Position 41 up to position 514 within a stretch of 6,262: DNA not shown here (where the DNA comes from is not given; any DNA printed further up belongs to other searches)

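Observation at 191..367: Unlisted 58-codon lipoprotein ORF overlapping the Rep stop: candidate lysis or superinfection-exclusion factor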

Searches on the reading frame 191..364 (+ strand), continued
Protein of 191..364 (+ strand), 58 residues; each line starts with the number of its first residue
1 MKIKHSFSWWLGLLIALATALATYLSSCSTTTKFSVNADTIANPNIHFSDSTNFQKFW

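Call 65: find_encoding_contigs(protein=P0034, flank=7000, max_places=2)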
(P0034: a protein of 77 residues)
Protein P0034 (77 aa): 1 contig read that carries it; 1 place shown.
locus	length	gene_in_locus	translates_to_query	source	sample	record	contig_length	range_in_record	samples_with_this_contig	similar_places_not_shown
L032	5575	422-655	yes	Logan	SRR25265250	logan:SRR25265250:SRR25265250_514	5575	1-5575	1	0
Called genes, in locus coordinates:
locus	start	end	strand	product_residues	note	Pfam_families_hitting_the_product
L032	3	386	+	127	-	?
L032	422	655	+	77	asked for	-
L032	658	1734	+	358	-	-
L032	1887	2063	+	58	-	-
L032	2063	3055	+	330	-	PF23343:REP_ORF2-G2P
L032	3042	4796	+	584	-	PF02305:Phage_F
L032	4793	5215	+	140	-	-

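Call 71: search_protein_families(library=pfam, alignment_id=A5, max_evalue=10)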
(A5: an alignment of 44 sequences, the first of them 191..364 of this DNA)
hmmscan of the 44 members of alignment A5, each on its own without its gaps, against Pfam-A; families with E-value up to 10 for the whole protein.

A. member 1, window:191-364:+ (58 aa): 1 family
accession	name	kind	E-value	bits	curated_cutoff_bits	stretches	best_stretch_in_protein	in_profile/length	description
PF20205.3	DUF6567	-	0.099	13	27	1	15-55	7-45/123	Family of unknown function (DUF6567)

B. families by the number of members that match (of 44 scanned): 31 families (the first 25 are shown)
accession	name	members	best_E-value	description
PF13800.11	Sigma_reg_N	8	0.052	Sigma factor regulator N-terminal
PF04932.20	Wzy_C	5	0.013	O-Antigen ligase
PF20205.3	DUF6567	3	0.025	Family of unknown function (DUF6567)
PF00584.25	SecE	2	0.004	SecE/Sec61-gamma subunits of protein translocation complex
PF04573.17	SPC22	1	0.0018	Signal peptidase subunit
PF06692.16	MNSV_P7B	1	0.005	Melon necrotic spot virus P7B protein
PF09605.15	Trep_Strep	1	0.0083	Hypothetical bacterial integral membrane protein (Trep_Strep)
PF08999.15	SP_C-Propep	1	0.0098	Surfactant protein C, N terminal propeptide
PF14654.11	Epiglycanin_C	1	0.013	Mucin, cleavage site, TM and cytoplasmic tail region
PF19851.4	DUF6326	1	0.019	Family of unknown function (DUF6326)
PF16339.10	DUF4969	1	0.019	Domain of unknown function (DUF4969)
PF24838.2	8xMP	1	0.023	Octameric membrane protein family (8xMP)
PF20176.3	DUF6541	1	0.033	Family of unknown function (DUF6541)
PF09955.14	DUF2189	1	0.034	Predicted integral membrane protein (DUF2189)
PF01733.24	Nucleoside_tran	1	0.037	Nucleoside transporter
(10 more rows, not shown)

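Call 72: search_protein_families(library=ncbifam, proteins=[window:191-364:+, P0016, P0034, P0050, P0075, P0084], max_evalue=10)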
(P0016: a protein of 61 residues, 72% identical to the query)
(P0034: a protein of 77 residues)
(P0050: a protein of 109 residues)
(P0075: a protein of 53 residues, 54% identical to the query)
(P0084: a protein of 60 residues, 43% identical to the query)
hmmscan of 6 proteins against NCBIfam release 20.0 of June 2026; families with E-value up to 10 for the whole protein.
window:191-364:+ (58 aa): 2 families
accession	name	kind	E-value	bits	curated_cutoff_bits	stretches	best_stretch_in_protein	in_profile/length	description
NF033885.1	conj_TraP_IncI1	equivalog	0.12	12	135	1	6-43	13-51/217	conjugal transfer protein TraP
TIGR01392.2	MetX_acetyl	equivalog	0.12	11.4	500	1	12-52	200-240/351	homoserine O-acetyltransferase MetX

P0016 (61 aa): 1 family
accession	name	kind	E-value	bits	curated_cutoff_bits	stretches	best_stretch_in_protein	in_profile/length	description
TIGR01392.2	MetX_acetyl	equivalog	0.071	12.2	500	1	13-52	200-239/351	homoserine O-acetyltransferase MetX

P0034 (77 aa): 3 families
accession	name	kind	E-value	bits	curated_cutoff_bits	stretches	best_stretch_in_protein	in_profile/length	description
NF058595.1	invert_tail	domain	0.0045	17.3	37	1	14-50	39-75/113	lipo-invert putative C-terminal anchoring domain-containing protein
NF033216.1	lipo_YgdI_YgdR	subfamily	0.11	12.4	42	1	31-55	3-27/71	YgdI/YgdR family lipoprotein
NF004431.0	PRK05771.2-5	equivalog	0.12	10.8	851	1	16-67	341-391/649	V-type ATP synthase subunit I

P0050 (109 aa): 0 families

P0075 (53 aa): 4 families
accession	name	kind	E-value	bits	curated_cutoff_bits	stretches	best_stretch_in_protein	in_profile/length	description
NF058647.1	lipo_LytA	equivalog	0.059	13.6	110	1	1-38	1-33/107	acidic lipoprotein LytA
NF046016.1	LMxysn_1693_fam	subfamily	0.081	12.9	70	1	1-51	1-49/150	LMxysn_1693 family intestinal colonization protein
NF033216.1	lipo_YgdI_YgdR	subfamily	0.088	12.7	42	1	7-35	3-31/71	YgdI/YgdR family lipoprotein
NF050142.1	PG1828_fam_lipo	equivalog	3.1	8.6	50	1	1-29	1-25/59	PG1828 family lipoprotein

P0084 (60 aa): 3 families
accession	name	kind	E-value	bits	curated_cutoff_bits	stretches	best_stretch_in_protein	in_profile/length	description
NF045871.1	MBA_Nterm_para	domain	0.021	14.6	55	1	4-48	2-48/132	MBA family surface membrane protein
NF011767.0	PRK15221.1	subfamily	0.085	12.9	204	1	18-57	8-46/165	Saf-pilin pilus formation protein SafA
NF045850.1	ABC_Mplas_LP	subfamily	0.17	9.8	100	1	5-51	2-46/874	OppA family ABC transporter substrate-binding lipoprotein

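Call 73: search_solved_structures(query=A5, max_evalue=10)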
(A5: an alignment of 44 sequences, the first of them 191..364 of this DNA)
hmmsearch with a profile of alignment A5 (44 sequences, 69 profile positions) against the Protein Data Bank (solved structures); distinct sequences matched with E-value up to 10: 3.
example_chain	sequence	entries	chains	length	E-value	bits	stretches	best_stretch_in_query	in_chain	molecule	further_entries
8agc_F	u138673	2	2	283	1.2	11.9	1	17-38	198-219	Dolichyl-diphosphooligosaccharide--protein glycosyltransferase subunit 2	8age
8agb_F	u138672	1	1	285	1.2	11.9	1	17-38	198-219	Dolichyl-diphosphooligosaccharide--protein glycosyltransferase subunit SWP1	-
6c26_C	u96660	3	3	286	1.2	11.9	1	17-38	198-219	Dolichyl-diphosphooligosaccharide--protein glycosyltransferase subunit SWP1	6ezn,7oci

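Call 75: predict_structure(alignment_id=A5)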
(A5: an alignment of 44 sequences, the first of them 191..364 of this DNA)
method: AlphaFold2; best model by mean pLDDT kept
length: 58 residues; sequences in the alignment: 44
mean_pLDDT: 65.6   pTM: 0.33
mean pLDDT of the five models: 65.6, 64.5, 64.2, 63.1, 63.0
residues with pLDDT >= 90: 2; 70-90: 15; 50-70: 40; < 50: 1
segments of 3 or more residues with pLDDT < 50: none
pLDDT, mean of each block of 10 residues (from residue 1): 66 88 69 55 57 58
secondary structure, 60 per line:
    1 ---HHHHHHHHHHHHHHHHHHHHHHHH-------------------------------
elements in order: H4-27

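Call 79: search_protein_families(library=padloc, proteins=[window:191-364:+, P0034, P0075], max_evalue=1)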
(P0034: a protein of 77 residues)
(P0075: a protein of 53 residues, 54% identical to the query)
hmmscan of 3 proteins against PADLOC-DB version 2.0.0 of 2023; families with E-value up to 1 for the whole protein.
window:191-364:+ (58 aa): 0 families

P0034 (77 aa): 0 families

P0075 (53 aa): 0 families

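Call 99: list_cluster_members(proteins=[window:191-364:+, P0001, P0042])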
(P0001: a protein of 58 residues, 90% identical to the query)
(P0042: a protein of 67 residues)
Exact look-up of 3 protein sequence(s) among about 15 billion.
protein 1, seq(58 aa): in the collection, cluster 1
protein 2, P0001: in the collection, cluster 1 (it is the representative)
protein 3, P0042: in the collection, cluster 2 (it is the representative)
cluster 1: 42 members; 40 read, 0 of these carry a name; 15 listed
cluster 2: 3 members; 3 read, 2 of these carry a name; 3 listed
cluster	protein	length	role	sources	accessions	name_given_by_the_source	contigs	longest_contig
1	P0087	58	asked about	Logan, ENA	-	-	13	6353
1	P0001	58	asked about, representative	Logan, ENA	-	-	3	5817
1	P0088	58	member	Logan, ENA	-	-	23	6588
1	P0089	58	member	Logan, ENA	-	-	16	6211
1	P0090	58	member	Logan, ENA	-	-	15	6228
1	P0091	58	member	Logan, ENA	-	-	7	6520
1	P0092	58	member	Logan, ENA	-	-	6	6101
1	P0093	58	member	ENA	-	-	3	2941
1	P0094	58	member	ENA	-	-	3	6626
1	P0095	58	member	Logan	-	-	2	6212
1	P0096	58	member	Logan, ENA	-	-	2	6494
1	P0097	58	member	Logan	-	-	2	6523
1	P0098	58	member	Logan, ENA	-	-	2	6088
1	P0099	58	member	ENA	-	-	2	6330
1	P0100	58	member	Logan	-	-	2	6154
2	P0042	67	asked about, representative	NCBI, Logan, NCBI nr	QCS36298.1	hypothetical protein [Capybara microvirus Cap1_SP_222]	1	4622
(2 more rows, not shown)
